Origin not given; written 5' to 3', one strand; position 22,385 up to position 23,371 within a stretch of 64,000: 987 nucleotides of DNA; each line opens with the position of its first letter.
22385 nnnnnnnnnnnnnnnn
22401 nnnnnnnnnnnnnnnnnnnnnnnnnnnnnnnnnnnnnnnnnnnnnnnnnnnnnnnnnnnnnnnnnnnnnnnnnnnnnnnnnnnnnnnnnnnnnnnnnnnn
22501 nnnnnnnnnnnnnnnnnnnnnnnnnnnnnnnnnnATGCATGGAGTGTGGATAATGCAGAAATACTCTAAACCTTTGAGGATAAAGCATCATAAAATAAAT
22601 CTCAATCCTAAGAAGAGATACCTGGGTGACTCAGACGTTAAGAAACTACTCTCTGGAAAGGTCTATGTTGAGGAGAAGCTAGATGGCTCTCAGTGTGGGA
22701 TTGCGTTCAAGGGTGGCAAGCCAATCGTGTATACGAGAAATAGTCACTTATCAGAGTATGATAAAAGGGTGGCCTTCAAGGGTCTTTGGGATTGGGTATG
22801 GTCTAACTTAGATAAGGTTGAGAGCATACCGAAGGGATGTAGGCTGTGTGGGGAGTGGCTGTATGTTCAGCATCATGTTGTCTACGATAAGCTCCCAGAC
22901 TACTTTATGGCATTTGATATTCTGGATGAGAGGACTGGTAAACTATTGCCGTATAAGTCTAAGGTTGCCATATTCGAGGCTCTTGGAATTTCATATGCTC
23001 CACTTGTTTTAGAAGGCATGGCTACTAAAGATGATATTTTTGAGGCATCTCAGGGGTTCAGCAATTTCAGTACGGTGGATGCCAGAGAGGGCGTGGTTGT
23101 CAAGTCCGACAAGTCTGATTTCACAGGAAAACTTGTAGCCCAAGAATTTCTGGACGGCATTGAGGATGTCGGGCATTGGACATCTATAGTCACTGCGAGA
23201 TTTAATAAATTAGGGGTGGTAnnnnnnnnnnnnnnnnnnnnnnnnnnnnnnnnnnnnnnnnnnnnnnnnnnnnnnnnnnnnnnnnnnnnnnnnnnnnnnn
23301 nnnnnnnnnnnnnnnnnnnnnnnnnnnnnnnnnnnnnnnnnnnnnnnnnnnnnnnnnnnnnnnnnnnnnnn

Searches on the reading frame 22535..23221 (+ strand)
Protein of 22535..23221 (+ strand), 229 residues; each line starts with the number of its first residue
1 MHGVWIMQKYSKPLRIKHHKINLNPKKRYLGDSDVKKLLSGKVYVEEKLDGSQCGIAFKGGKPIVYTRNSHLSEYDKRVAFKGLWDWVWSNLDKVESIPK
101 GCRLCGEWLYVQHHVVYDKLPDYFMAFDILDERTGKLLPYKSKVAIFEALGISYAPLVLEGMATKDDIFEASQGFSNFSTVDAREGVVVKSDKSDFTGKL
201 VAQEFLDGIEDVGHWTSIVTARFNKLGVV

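Call 69: search_protein_families(library=pfam, proteins=[window:22535-23221:+], max_evalue=0.01)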
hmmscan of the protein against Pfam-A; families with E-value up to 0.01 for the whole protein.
window:22535-23221:+ (229 aa): 2 families
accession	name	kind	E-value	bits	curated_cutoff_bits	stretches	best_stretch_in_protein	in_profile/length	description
PF09414.15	RNA_ligase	-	4.8e-26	92.4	27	1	42-194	2-160/171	RNA ligase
PF01068.26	DNA_ligase_A_M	-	0.00053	20.2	26.2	0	35-81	14-60/204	ATP dependent DNA ligase domain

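Call 96: search_dna_similar(query=window:22535-23221:+, collection=phages, mode=protein, max_rows=12, max_evalue=0.00001)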
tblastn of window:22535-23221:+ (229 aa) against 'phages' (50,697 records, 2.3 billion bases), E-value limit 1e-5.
Records with a match: 77; places in all: 77; records where one place covers at least 80% of the query: 6.
Best place of each record, by identity: <60% 77.
By first word of the organism name: Staphylococcus 52; Caulobacter 8; uncultured 6; Brevibacillus 3; Lactobacillus 2; Agrobacterium 2; Salicola 1; Bacillus 1; Bertelyvirus 1; Ralstonia 1.
By host as written in the record: Staphylococcus aureus 17; - 12; Caulobacter vibrioides CB15 9; Staphylococcus sp. 8; Staphylococcus carnosus TM300 4; Brevibacillus laterosporus 3; Staphylococcus aureus XN108 3; Lactobacillus pentosus KLDS1.0413; Lactobacillus plantarum KLDS1.0344 2; and 16 more.
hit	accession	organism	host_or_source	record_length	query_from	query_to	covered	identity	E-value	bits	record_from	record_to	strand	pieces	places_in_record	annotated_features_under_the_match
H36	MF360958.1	Salicola phage SCTP-2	Salicola sp. PV4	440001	6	227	97%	27.1%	2e-10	66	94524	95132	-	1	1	101: hypothetical protein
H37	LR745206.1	uncultured phage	metagenomic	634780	30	206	77%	30.8%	1e-11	69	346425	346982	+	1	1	record has no annotation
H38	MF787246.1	Lactobacillus phage LpeD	Lactobacillus pentosus KLDS1.0413; ...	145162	6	208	89%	26.4%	2e-7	57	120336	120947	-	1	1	putative DNA ligase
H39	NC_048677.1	Lactobacillus phage LpeD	Lactobacillus pentosus KLDS1.0413; ...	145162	6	208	89%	26.4%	2e-7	57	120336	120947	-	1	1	RNA ligase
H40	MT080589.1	Staphylococcus phage vB_SauM_EW26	Staphylococcus carnosus TM300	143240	45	227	80%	28.3%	3e-10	65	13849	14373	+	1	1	record has no annotation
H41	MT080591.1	Staphylococcus phage vB_SauM_EW29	Staphylococcus carnosus TM300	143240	45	227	80%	28.3%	3e-10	65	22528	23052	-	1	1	record has no annotation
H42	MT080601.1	Staphylococcus phage vB_SauM_EW72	Staphylococcus carnosus TM300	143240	45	227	80%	28.3%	3e-10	65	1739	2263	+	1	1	record has no annotation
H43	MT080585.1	Staphylococcus phage vB_SauM_EW18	Staphylococcus carnosus TM300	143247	45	227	80%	28.3%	3e-10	65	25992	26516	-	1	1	record has no annotation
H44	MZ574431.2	Caulobacter phage J4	Caulobacter vibrioides CB15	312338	6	202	86%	26.1%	8e-11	67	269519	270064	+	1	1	hypothetical protein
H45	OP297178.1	Staphylococcus phage vB_ScaM-V1SC04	Staphylococcus capitis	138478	45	227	80%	27.7%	7e-11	67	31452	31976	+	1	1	hypothetical protein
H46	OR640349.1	Staphylococcus phage vB_SauM-T-SE-G1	Staphylococcus sp.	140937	45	227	80%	27.7%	7e-11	67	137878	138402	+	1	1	RNA ligase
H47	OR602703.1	Staphylococcus phage vB_SauM-V1SA15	Staphylococcus aureus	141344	45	227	80%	27.7%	7e-11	67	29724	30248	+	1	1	RNA ligase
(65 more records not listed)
